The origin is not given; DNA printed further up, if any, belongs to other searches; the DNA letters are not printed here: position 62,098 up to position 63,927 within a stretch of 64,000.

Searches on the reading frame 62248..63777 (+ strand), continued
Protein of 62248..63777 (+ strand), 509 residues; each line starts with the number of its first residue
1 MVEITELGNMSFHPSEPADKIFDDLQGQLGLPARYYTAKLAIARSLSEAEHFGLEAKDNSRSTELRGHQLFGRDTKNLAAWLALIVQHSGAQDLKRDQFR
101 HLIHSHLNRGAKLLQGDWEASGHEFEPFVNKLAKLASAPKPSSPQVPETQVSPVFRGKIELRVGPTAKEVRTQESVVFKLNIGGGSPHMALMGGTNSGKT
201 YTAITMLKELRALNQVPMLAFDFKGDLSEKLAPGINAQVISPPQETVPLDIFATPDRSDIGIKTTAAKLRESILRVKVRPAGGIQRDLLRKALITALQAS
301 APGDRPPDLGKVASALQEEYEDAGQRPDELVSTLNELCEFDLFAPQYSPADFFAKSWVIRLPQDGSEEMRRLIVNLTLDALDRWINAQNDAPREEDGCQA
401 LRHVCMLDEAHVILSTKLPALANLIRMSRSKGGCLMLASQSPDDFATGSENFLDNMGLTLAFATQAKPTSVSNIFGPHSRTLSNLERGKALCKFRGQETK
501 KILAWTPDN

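Call 80: search_protein_families(library=pfam, proteins=[L078:11687-13174:+, L078:8977-9402:+, L078:9459-9650:+, L078:9657-11684:+, L078:6800-8977:+, L078:13180-14340:+, L078:14343-15218:+, L076:7992-9515:+, L076:5692-5904:+, L076:12009-12539:-], max_evalue=0.01)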
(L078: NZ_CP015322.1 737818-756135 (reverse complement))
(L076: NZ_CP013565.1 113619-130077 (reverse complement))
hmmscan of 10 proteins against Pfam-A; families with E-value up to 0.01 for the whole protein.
L078:11687-13174:+ (496 aa): 5 families
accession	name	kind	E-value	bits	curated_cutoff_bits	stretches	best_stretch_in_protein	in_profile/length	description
PF01580.24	FtsK_SpoIIIE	-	9.4e-38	130.3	24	1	256-424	16-219/221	FtsK/SpoIIIE family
PF08870.17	DndE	-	1.4e-08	35.4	25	1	4-123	1-108/111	DNA sulphur modification protein DndE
PF13401.12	AAA_22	-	0.00052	20.8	27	1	278-423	5-124/130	AAA domain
PF01935.23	DUF87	-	0.0029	18.2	23.2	1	270-326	13-68/220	Helicase HerA, central domain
PF10412.15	TrwB_AAD_bind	-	0.0059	16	20.5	0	276-306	13-43/387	Type IV secretion-system coupling protein DNA-binding domain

L078:8977-9402:+ (142 aa): 1 family
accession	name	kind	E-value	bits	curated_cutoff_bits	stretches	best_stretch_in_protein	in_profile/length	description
PF08870.17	DndE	-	1.1e-05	26.2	25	1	19-120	3-105/111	DNA sulphur modification protein DndE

L078:9459-9650:+ (64 aa): 1 family
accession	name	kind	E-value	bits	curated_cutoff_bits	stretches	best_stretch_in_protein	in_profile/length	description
PF20306.3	Sp-DndD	-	1e-06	29.2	27.2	1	10-55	5-50/51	Small protein found in certain Dnd DNA modification systems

L078:9657-11684:+ (676 aa): 7 families
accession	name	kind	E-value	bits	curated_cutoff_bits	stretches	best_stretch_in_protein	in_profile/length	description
PF13476.12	AAA_23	-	3e-09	38.3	27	1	5-263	1-177/201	AAA domain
PF02463.25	SMC_N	-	8.4e-06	25.8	40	0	25-54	20-49/220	RecF/RecN/SMC N terminal domain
PF13175.12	AAA_15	-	2.4e-05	24.6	32.1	1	1-289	1-231/374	AAA ATPase domain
PF13304.12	AAA_21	-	7.7e-05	23.3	27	0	34-65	4-41/304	AAA domain, putative AbiEii toxin, Type IV TA system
PF00005.33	ABC_tran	-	0.0015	19.6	25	0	24-49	6-31/137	ABC transporter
PF06005.17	ZapB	-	0.0035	18.2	31.5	1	432-495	4-67/71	Cell division protein ZapB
PF13555.12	AAA_29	-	0.007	16.5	27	0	5-60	3-53/61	P-loop containing region of AAA domain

L078:6800-8977:+ (726 aa): 5 families
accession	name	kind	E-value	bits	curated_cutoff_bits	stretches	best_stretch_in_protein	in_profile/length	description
PF13476.12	AAA_23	-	3.2e-13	51.2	27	1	61-189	1-114/201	AAA domain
PF02463.25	SMC_N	-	1.7e-07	31.4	40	1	59-107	2-49/220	RecF/RecN/SMC N terminal domain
PF13555.12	AAA_29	-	1.7e-05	24.9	27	1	59-111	1-49/61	P-loop containing region of AAA domain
PF13175.12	AAA_15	-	0.00032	20.9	32.1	1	59-105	3-44/374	AAA ATPase domain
PF13514.12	AAA_27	-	0.0022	18.1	22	1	58-110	2-52/206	AAA domain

L078:13180-14340:+ (387 aa): 2 families
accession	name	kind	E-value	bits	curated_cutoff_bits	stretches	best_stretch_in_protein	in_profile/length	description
PF13304.12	AAA_21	-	1.7e-11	45.2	27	1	274-363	215-303/304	AAA domain, putative AbiEii toxin, Type IV TA system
PF13175.12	AAA_15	-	0.00088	19.4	32.1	0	315-363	327-374/374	AAA ATPase domain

L078:14343-15218:+ (292 aa): 0 families

L076:7992-9515:+ (508 aa): 3 families
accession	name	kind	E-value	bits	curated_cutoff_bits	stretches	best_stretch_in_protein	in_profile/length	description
PF01580.24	FtsK_SpoIIIE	-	9.9e-39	133.5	24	1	266-435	16-219/221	FtsK/SpoIIIE family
PF17854.6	FtsK_alpha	-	2.6e-06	28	22.9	1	159-240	20-100/101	FtsK alpha domain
PF08870.17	DndE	-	4.2e-06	27.5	25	1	13-120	1-107/111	DNA sulphur modification protein DndE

L076:5692-5904:+ (71 aa): 1 family
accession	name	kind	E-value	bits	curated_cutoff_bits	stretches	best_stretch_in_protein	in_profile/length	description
PF20306.3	Sp-DndD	-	1.2e-12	48.2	27.2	1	23-67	3-50/51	Small protein found in certain Dnd DNA modification systems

L076:12009-12539:- (176 aa): 3 families
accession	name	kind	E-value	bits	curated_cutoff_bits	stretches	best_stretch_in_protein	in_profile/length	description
PF07690.21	MFS_1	-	0.0021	17.5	33.4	1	26-132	199-310/347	Major Facilitator Superfamily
PF10856.13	DUF2678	-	0.0022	18.4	27.8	1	99-152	38-95/118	Protein of unknown function (DUF2678)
PF13273.12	DUF4064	-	0.0064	17.1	32.1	0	121-161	10-42/102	Protein of unknown function (DUF4064)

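Call 81: search_solved_structures(query=L076:7992-9515:+, max_evalue=0.001)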
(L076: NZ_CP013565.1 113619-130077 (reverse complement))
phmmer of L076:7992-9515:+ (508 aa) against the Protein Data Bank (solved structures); distinct sequences matched with E-value up to 0.001: 13.
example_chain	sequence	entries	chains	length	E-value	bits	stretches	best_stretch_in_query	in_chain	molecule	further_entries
2ius_A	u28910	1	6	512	2e-43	152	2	390-504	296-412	DNA TRANSLOCASE FTSK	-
2iuu_A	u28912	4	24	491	3e-43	151.4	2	389-505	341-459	DNA TRANSLOCASE FTSK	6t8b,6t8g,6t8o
2iut_A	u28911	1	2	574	5.5e-43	150.5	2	389-505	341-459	DNA TRANSLOCASE FTSK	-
4nh0_A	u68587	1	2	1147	5.1e-24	88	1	267-474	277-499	Cell divisionFtsK/SpoIIIE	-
6o1w_A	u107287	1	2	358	4.6e-20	74.9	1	261-492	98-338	DNA translocase coupling protein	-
6o1x_A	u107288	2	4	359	4.7e-20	74.9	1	261-492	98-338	DNA translocase coupling protein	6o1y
6o1z_A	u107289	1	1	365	4.9e-20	74.8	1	261-492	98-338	DNA translocase coupling protein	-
9qks_G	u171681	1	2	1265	1.2e-12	50.5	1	284-478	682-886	ESX secretion system protein YukB,Green fluorescent protein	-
4n1a_A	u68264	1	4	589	4.4e-08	35.4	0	262-433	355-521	Cell divisionFtsK/SpoIIIE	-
5fv0_A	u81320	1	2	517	3.5e-05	25.9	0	292-470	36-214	ESX secretion system protein EccC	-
4lya_A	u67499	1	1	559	4.8e-05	25.4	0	292-470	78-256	Uncharacterized protein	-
7np7_C1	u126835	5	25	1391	0.00018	23.5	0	287-458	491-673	ESX-5 secretion system protein EccC5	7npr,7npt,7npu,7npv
7b9f_C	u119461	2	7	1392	0.00025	23.1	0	287-463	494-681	EccC5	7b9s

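Call 82: search_solved_structures(query=window:62248-63774:+, max_evalue=0.01)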
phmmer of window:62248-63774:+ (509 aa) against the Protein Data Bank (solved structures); distinct sequences matched with E-value up to 0.01: 2.
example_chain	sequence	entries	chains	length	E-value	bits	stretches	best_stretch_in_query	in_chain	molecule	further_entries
4d2i_A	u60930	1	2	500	0.0017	20.8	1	174-456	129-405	HERA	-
11kk_A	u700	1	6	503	0.0069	18.8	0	171-232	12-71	HerA like helicase YjgR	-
